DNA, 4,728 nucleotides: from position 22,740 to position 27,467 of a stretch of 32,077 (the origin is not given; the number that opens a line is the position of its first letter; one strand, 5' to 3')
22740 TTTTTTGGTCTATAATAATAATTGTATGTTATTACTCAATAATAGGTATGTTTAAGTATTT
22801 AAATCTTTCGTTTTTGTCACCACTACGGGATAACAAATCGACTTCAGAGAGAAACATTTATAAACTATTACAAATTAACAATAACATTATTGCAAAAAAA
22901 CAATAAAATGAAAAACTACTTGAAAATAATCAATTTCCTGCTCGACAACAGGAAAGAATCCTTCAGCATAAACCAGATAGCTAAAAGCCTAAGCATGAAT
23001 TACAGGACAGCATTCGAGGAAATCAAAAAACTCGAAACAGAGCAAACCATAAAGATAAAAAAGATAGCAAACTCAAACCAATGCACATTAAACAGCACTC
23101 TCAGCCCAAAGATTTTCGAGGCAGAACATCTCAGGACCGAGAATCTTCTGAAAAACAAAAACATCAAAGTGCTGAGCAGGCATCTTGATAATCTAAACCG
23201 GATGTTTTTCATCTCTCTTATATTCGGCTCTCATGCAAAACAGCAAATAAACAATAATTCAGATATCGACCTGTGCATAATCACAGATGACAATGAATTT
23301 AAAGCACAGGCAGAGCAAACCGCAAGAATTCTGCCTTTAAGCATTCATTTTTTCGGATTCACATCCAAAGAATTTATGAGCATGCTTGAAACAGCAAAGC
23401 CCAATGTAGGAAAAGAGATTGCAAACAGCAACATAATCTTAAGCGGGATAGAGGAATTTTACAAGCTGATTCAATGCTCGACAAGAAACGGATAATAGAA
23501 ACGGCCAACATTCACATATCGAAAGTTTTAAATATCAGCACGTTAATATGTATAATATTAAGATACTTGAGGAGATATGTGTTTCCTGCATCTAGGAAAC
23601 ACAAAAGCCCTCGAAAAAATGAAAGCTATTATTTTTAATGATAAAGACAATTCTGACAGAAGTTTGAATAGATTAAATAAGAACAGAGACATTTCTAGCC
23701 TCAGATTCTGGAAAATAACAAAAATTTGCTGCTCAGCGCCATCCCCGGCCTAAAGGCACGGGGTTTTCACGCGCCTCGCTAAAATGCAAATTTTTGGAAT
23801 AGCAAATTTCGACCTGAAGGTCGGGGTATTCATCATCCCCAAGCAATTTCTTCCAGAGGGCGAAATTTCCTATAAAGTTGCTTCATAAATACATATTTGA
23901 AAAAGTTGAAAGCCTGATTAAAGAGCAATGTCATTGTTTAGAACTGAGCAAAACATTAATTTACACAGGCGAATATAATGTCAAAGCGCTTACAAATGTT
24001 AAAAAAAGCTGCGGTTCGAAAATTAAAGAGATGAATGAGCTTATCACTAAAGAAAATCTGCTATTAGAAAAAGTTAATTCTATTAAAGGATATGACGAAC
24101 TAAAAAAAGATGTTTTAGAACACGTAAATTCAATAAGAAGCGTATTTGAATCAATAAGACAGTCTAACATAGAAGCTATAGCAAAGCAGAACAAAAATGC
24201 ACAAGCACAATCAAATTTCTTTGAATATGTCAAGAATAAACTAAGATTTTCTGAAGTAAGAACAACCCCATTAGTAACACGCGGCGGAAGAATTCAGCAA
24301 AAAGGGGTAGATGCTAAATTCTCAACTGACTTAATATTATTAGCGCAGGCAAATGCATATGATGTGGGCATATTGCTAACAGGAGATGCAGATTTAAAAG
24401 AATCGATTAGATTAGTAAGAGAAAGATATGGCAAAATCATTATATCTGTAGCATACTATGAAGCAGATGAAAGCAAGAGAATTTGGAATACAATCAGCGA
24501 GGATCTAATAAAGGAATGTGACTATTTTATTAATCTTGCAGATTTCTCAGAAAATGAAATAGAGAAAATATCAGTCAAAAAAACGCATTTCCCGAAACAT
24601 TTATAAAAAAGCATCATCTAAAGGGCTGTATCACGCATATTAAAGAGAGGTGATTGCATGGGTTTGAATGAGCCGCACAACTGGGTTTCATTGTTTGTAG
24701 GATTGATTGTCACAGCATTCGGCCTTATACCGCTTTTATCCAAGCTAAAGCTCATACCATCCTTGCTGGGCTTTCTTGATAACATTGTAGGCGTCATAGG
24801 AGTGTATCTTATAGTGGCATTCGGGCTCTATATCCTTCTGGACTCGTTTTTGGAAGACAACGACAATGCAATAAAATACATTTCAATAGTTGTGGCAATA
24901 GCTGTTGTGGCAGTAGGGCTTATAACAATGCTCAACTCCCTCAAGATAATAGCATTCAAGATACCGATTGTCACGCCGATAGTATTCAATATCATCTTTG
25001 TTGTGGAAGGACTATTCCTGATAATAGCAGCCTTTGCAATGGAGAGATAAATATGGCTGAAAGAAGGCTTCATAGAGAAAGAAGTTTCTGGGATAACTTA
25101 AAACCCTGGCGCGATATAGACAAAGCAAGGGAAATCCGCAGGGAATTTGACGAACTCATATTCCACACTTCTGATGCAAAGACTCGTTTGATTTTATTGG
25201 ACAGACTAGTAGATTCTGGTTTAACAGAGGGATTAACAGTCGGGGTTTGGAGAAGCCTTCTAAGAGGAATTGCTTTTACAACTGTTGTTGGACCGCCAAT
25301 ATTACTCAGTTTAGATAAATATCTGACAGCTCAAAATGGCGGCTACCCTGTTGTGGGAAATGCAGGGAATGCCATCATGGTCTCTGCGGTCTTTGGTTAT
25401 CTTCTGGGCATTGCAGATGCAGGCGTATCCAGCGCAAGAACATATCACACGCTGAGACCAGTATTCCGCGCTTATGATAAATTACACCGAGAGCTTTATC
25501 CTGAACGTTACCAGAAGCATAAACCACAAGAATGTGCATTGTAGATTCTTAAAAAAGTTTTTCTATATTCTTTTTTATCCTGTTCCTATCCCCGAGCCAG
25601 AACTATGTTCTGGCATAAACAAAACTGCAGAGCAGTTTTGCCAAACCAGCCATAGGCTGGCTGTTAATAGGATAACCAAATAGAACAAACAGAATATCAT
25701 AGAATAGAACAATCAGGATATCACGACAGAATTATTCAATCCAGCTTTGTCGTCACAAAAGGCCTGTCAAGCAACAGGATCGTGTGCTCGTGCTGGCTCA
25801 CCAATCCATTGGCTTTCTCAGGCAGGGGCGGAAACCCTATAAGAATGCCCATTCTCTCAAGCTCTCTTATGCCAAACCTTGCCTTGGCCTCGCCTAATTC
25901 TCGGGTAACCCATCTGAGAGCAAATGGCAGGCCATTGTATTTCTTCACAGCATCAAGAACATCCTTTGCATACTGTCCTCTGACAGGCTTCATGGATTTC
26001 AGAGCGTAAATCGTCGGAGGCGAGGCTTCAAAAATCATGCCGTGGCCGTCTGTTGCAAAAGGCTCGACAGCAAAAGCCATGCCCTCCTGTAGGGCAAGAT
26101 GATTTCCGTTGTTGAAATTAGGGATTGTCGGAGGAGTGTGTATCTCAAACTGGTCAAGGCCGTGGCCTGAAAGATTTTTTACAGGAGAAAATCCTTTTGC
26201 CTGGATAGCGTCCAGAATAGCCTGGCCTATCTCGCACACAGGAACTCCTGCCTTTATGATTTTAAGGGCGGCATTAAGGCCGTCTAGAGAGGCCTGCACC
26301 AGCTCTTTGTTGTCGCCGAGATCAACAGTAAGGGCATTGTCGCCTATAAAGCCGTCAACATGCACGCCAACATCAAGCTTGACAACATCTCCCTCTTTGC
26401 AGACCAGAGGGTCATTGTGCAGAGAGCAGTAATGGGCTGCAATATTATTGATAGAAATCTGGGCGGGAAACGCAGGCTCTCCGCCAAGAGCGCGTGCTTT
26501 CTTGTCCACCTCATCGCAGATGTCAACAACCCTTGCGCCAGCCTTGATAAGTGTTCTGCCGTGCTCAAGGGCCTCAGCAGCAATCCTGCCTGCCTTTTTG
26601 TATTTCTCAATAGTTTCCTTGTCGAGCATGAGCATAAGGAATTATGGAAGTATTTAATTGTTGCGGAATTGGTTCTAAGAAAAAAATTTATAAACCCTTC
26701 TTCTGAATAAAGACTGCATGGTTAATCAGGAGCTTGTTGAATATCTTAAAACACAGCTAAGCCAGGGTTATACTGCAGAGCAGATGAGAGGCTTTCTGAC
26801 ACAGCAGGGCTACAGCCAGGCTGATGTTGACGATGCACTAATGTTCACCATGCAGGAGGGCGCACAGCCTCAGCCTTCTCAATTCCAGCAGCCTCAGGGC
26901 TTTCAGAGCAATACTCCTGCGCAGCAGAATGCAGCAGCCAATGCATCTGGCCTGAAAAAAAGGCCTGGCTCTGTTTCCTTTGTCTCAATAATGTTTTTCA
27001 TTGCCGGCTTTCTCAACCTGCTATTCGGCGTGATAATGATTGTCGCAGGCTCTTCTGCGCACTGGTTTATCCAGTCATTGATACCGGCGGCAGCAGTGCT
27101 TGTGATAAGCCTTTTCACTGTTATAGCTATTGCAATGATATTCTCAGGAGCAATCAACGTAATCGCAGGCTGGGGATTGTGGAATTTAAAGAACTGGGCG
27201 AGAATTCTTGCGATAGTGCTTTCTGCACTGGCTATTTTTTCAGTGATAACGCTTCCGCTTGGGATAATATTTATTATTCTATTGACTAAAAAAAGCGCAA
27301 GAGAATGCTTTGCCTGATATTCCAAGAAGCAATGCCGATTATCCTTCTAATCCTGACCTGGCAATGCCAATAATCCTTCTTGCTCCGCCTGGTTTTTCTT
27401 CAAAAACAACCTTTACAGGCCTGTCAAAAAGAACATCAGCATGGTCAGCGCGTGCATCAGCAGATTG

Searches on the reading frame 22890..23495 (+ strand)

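Call 6: search_protein_families(library=pfam, proteins=[window:22890-23495:+], max_evalue=0.001)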
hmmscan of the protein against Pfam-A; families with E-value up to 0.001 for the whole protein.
window:22890-23495:+ (201 aa): 4 families
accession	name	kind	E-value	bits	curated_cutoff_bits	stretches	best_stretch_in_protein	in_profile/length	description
PF18765.7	Polbeta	-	2.4e-07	31.2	26.9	1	110-184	17-87/93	Polymerase beta, Nucleotidyltransferase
PF22600.2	MTPAP-like_central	-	1.1e-05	26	27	1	87-150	21-83/139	Poly(A) RNA polymerase, mitochondrial-like, central palm domain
PF01909.29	NTP_transf_2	-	3.8e-05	24.4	21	1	111-147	19-64/93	Nucleotidyltransferase domain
PF08279.18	HTH_11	-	0.0002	21.6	25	1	11-58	3-48/55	HTH domain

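Call 65: search_protein_families(library=padloc, proteins=[window:22890-23495:+], max_evalue=0.01)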
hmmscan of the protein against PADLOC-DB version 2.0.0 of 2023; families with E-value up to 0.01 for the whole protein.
window:22890-23495:+ (201 aa): 13 families
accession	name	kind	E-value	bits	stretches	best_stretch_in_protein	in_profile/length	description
PDLC04368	PDC-M05A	-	3.1e-14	51.3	1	12-189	17-193/201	-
PDLC04372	PDC-M05A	-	1e-07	30.4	1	92-188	62-161/167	-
PDLC04903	PDC-S09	-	2.2e-06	25.9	1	110-144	30-63/108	-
PDLC04906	PDC-S09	-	3.8e-06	25.2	1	88-137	4-57/98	-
PDLC04369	PDC-M05A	-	3.4e-05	21.6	1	95-187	92-187/201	-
PDLC04904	PDC-S09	-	9.5e-05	20.6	1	111-136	30-55/104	-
PDLC04907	PDC-S09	-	0.00018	19.6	1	109-138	30-59/114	-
PDLC01268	CasR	-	0.00061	17.8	1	9-57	125-170/179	"CAS-I,CAS-II,CAS-III,CAS-IV,CAS-V,CAS-VI; associated_signaling"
PDLC01438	Csa3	-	0.0013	16.9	1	2-104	142-230/305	"CAS-I,CAS-II,CAS-III,CAS-IV,CAS-V,CAS-VI; associated_signaling"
PDLC04902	PDC-S09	-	0.0016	16.7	1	111-132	26-47/97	-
PDLC01434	CasR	-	0.0032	15.4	1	10-58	130-175/191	"CAS-I,CAS-II,CAS-III,CAS-IV,CAS-V,CAS-VI; associated_signaling"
PDLC01848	CARF3--CARF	-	0.0052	14.5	1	9-64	138-184/197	-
PDLC04370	PDC-M05A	-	0.0063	14.4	1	17-134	25-139/194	-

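Call 66: search_protein_families(library=ncbifam, proteins=[window:22890-23495:+], max_evalue=0.01)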
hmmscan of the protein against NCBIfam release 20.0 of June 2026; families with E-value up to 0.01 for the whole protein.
window:22890-23495:+ (201 aa): 4 families
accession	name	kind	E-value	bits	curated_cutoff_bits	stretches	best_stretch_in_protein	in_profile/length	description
NF047752.1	MntA_antitoxin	equivalog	3.2e-06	27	60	1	110-140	11-42/106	type VII toxin-antitoxin system MntA family adenylyltransferase antitoxin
NF051895.1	anti_phage_HalB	equivalog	5.4e-05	22.9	190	1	110-143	3-36/211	anti-phage Hailong system nucleotidyltransferase HalB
NF012212.1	ANT_9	subfamily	0.00033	20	340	1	92-154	7-70/249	aminoglycoside nucleotidyltransferase ANT(9)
TIGR00637.1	ModE_repress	subfamily_domain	0.0062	16.5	98.5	0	17-50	9-42/100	ModE molybdate transport repressor domain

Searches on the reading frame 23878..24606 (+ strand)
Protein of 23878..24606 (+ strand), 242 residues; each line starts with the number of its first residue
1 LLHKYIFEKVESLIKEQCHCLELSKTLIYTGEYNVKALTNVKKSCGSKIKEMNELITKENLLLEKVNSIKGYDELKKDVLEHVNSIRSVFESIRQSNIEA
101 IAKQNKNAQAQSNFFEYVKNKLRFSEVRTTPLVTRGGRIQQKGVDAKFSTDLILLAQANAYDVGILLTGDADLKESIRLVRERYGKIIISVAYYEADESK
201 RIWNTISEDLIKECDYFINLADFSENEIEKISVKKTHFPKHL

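Call 6: search_protein_families(library=pfam, proteins=[window:23878-24606:+], max_evalue=0.001)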
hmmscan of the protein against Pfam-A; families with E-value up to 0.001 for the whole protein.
window:23878-24606:+ (242 aa): 1 family
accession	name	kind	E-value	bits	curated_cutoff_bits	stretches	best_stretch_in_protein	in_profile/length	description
PF01936.24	NYN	-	5.8e-13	50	24.2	1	85-220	20-144/145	NYN domain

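Call 65: search_protein_families(library=padloc, proteins=[window:23878-24606:+], max_evalue=0.01)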
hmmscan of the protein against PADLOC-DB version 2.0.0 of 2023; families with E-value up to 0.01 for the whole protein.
window:23878-24606:+ (242 aa): 1 family
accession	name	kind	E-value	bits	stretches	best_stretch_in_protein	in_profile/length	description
PDLC04163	HEC-09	-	1.6e-07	29.2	1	138-205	100-167/203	-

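Call 66: search_protein_families(library=ncbifam, proteins=[window:23878-24606:+], max_evalue=0.01)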
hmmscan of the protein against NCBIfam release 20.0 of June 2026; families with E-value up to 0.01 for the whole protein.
window:23878-24606:+ (242 aa): 0 families

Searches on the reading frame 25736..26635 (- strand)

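Call 7: search_protein_families(library=pfam, proteins=[window:25736-26635:-], max_evalue=0.001)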
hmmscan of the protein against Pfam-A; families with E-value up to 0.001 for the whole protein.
window:25736-26635:- (299 aa): 1 family
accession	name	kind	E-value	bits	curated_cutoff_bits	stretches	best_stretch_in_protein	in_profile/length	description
PF00557.29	Peptidase_M24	-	2.3e-34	119.5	23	1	10-199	1-188/208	Metallopeptidase family M24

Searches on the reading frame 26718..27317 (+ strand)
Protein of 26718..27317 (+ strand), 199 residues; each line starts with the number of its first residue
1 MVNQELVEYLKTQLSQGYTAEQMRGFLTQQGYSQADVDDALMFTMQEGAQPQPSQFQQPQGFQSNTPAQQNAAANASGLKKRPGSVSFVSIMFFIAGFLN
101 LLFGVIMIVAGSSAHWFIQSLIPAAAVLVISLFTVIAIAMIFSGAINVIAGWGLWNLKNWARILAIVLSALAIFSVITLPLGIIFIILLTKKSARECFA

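Call 7: search_protein_families(library=pfam, proteins=[window:26718-27317:+], max_evalue=0.001)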
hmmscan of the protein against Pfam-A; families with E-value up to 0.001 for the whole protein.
window:26718-27317:+ (199 aa): 2 families
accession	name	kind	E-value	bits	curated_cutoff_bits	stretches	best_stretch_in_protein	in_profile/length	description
PF09900.14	DUF2127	-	3.5e-06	27.8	24.3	1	111-173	45-107/140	Predicted membrane protein (DUF2127)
PF23636.1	DUF7144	-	0.00011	22.8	27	1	86-175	2-84/115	Domain of unknown function (DUF7144)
